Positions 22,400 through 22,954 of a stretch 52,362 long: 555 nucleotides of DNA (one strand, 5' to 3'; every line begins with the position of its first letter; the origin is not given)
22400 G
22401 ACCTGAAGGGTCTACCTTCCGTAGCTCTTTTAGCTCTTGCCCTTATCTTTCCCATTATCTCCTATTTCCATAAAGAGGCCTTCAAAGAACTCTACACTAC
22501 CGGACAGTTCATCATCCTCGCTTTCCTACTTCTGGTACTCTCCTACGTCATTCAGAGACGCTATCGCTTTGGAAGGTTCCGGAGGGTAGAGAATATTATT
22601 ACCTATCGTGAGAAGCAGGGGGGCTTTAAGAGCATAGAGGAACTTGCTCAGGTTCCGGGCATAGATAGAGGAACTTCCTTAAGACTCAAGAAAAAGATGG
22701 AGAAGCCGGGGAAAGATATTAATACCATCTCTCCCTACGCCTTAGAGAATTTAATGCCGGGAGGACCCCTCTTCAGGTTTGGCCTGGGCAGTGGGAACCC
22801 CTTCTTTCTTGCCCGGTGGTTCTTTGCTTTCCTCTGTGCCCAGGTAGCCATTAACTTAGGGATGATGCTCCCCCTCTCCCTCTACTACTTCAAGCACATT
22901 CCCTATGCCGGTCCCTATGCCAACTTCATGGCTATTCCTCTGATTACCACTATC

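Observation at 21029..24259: ComEC paralogue 1 has a ComEA-like HhH module inserted in its membrane domain and a degenerate metallo-beta-lactamase metal site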

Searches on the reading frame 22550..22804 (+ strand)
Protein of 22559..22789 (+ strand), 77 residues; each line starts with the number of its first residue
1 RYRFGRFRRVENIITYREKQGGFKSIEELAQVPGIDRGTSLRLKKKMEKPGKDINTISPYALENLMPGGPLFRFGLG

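Call 33: search_protein_families(library=pfam, proteins=[window:22559-22789:+], max_evalue=1)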
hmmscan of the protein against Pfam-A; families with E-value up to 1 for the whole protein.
seq(77 aa): 4 families
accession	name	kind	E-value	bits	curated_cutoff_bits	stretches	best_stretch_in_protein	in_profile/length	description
PF12836.13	HHH_3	-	3.1e-09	37.3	27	1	10-45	27-62/65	Helix-hairpin-helix motif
PF03934.19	T2SSK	-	0.1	13.4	24.2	1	9-37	22-49/63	Type II secretion system (T2SS), protein K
PF00633.29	HHH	-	0.1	12.9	24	1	24-35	8-19/30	Helix-hairpin-helix motif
PF14579.12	HHH_6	-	0.14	12.8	25.6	1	9-31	37-59/90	Helix-hairpin-helix motif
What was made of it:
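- Checked: Scanned on its own, the insert scores 37.3 bits, E 3e-9 (call 33).
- It adds only 2-3 bits when the sequence is re-permuted in silico (call 33).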

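Call 43: predict_structure(alignment_id=A2)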
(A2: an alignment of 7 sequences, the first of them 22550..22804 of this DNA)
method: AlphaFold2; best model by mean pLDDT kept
length: 85 residues; sequences in the alignment: 7
mean_pLDDT: 69.0   pTM: 0.52
mean pLDDT of the five models: 69.0, 68.2, 68.0, 67.0, 64.6
residues with pLDDT >= 90: 0; 70-90: 57; 50-70: 8; < 50: 20
segments of 3 or more residues with pLDDT < 50: 1-7, 72-83
pLDDT, mean of each block of 10 residues (from residue 1): 47 81 82 81 81 76 74 44 40
secondary structure, 60 per line:
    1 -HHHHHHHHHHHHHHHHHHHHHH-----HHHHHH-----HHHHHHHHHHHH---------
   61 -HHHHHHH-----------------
elements in order: H2-23 H29-34 H40-51 H62-68

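Call 46: fold_search(model_id=the predicted structure, library=pdb)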
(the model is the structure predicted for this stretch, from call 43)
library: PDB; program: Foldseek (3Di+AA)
matches with E <= 10: 39; with E <= 0.001: 0
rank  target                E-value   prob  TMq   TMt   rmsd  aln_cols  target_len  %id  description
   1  2ezl_MODEL_1_A        2.2e+00  0.12  0.35  0.31   7.6        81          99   18  SOLUTION NMR STRUCTURE OF THE IBETA SUBDOMAIN OF THE MU END DNA BINDING DOMAIN OF PHAGE MU TRANSPOSASE, 29 STR (released 1998-01-14)
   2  3hx0_A                2.6e+00  0.15  0.30  0.09   7.6        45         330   22  ternary complex of L277A, H511A, R514 mutant pol lambda bound to a 2 nucleotide gapped DNA substrate with a scrunched  (released 2009-08-25)
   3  4fcy_B                3.3e+00  0.09  0.30  0.09   6.4        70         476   16  Crystal structure of the bacteriophage Mu transpososome (released 2012-11-07)
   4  4fcy_A                3.3e+00  0.08  0.29  0.09   6.4        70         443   16  Crystal structure of the bacteriophage Mu transpososome (released 2012-11-07)
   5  4k4i_I                3.5e+00  0.12  0.30  0.09   8.0        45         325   20  Ternary crystal structures of a human DNA POLYMERASE LAMBDA IN COMPLEX WITH DNA AND (-)FTC-TP. (released 2014-07-16)
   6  5k5w_B                3.7e+00  0.15  0.39  0.17   5.6        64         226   16  Crystal structure of limiting CO2-inducible protein LCIB (released 2016-12-07)
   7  2xvc_A                4.0e+00  0.12  0.28  0.38   3.9        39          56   23  Molecular and structural basis of ESCRT-III recruitment to membranes during archaeal cell division (released 2011-02-02)
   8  2pg4_A                4.8e+00  0.11  0.34  0.32   4.2        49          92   24  Crystal structure of a putative dna binding protein (ape_0880a) from aeropyrum pernix k1 at 2.21 A resolution (released 2007-04-24)
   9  5ol9                  5.1e+00  0.28  0.40  0.42   1.8        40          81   25  Structure of human mitochondrial transcription elongation factor (TEFM) N-terminal domain (released 2017-10-18)
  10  3k2z_B                5.1e+00  0.12  0.33  0.17   3.8        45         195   24  Crystal structure of a LexA protein from Thermotoga maritima (released 2010-10-06)
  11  2dgz_MODEL_1_A        5.4e+00  0.04  0.22  0.17  11.9        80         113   10  Solution structure of the Helicase and RNase D C-terminal domain in Werner syndrome ATP-dependent helicase (released 2006-09-16)
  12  5b5x                  5.7e+00  0.13  0.41  0.18   5.1        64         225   11  Crystal structure of limiting CO2-inducible protein LCIC (released 2016-12-07)
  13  4xus_A                6.1e+00  0.08  0.29  0.09   8.1        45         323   20  Crystal structure of the pre-catalytic ternary complex of DNA polymerase lambda with a templating A and an incoming dT (released 2016-02-03)
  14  4k4h_E                6.9e+00  0.14  0.30  0.09   2.3        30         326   20  Ternary crystal structures of a human DNA POLYMERASE LAMBDA IN COMPLEX WITH DNA AND (-)3TC-TP. (released 2014-07-16)
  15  4hv5_A                6.9e+00  0.10  0.33  0.25   3.5        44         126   16  Structure of the MNTR FE2+ complex with E site metal binding (released 2012-11-14)
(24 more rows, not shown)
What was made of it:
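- On ComEA / HHH_3 (PF12836): Some of the weak hits are HhH proteins (call 46).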

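Call 48: find_homologous_proteins(query=window:22556-22783:+, max_evalue=0.001)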
Query seq(76 aa): no candidate shares three 5-residue words with the query. No homologue found.
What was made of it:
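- Tried and rejected: A word-indexed homology search with the 76-aa insert returned nothing because the query was too short for the index (call 48).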

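Call 80: find_related_loci(query=A2, collection=metagenome_contigs, flank=4000)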
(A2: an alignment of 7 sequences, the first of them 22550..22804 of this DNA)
Query A2 (85 aa) in metagenome_contigs; peptide patterns used: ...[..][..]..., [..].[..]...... (x = any residue, [..] = any of these).
566 stretches matched a pattern; 302 encode a relative of the query (tblastn E <= 1e-3); the best 80 are kept; 80 distinct loci.
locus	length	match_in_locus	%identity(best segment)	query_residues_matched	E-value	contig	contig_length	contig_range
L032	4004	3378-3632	81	1-85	2e-46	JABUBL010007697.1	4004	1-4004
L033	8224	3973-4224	73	1-84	4e-36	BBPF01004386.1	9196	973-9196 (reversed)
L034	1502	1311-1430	53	11-50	7e-9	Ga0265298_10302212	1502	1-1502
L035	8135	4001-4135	48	12-63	7e-9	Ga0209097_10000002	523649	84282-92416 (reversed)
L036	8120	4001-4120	50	12-51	7e-9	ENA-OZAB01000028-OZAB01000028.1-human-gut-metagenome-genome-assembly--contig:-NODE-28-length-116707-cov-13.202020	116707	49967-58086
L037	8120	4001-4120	53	11-50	7e-9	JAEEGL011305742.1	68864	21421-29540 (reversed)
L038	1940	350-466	46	12-50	1e-8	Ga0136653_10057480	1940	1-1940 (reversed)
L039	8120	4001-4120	53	11-50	2e-8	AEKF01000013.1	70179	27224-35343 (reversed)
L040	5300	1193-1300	53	12-47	2e-8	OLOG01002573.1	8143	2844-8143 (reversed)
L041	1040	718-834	46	12-50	2e-8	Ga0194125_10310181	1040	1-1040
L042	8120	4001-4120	50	11-50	2e-8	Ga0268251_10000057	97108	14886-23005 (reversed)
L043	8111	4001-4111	51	12-48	2e-8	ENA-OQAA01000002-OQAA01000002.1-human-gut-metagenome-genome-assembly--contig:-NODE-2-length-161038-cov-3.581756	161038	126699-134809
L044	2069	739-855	49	12-50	2e-8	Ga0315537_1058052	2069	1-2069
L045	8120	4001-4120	50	12-51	3e-8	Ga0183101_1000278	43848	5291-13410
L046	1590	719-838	53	12-51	3e-8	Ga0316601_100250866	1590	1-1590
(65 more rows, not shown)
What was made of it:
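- Up to 53% identity to canonical ComEA genes in metagenomes over aa 11-50 (call 80).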
